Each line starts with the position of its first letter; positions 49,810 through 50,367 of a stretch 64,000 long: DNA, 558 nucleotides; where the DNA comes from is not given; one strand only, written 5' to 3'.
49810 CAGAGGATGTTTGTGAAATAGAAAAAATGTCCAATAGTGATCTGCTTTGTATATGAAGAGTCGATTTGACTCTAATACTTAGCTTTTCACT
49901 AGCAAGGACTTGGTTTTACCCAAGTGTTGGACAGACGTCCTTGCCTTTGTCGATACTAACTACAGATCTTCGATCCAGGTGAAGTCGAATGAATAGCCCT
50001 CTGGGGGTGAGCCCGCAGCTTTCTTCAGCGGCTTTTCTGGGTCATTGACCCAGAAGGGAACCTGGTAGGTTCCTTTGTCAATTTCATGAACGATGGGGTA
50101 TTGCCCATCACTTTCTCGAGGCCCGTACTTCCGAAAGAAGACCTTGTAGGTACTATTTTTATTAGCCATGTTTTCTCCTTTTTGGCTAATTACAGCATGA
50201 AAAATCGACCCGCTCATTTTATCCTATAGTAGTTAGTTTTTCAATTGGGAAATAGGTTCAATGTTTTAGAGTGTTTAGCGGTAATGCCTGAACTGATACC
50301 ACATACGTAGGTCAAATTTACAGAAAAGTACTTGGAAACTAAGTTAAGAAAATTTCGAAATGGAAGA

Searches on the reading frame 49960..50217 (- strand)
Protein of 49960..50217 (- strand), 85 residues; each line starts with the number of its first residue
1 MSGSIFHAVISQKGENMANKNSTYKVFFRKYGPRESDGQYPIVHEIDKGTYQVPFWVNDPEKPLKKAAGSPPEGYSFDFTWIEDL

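Call 9: search_protein_families(library=pfam, max_evalue=0.01, proteins=[window:49960-50217:-])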
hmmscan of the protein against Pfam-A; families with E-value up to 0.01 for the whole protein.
window:49960-50217:- (85 aa): 0 families

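Call 23: search_protein_families(library=ncbifam, max_evalue=0.01, proteins=[window:49960-50217:-])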
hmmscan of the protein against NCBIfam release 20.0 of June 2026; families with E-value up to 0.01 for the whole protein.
window:49960-50217:- (85 aa): 0 families

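Call 24: search_protein_families(library=phrogs, max_evalue=0.01, proteins=[window:49960-50217:-])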
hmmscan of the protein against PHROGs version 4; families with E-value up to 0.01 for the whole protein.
window:49960-50217:- (85 aa): 0 families

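Call 69: find_related_loci(query=window:49960-50172:-, collection=viral_contigs, flank=8000)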
Query window:49960-50172:- (70 aa) in viral_contigs; peptide patterns used: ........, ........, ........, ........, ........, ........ (x = any residue, [..] = any of these).
25 stretches matched a pattern, but none encodes a relative of the query by tblastn (E <= 1e-3).

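Call 70: search_dna_similar(query=window:49960-50172:-, collection=phages, mode=protein, max_evalue=0.001)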
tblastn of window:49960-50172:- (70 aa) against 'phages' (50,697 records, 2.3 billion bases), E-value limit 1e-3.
No match.

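Call 71: search_dna_similar(query=window:49960-50172:-, collection=plasmids, mode=protein, max_evalue=0.001)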
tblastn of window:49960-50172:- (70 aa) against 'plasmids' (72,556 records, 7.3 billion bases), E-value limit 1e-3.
No match.

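Call 85: search_protein_families(library=padloc, max_evalue=0.001, proteins=[window:49960-50217:-])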
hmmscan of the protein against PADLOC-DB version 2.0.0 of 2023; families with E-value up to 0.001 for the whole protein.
window:49960-50217:- (85 aa): 0 families
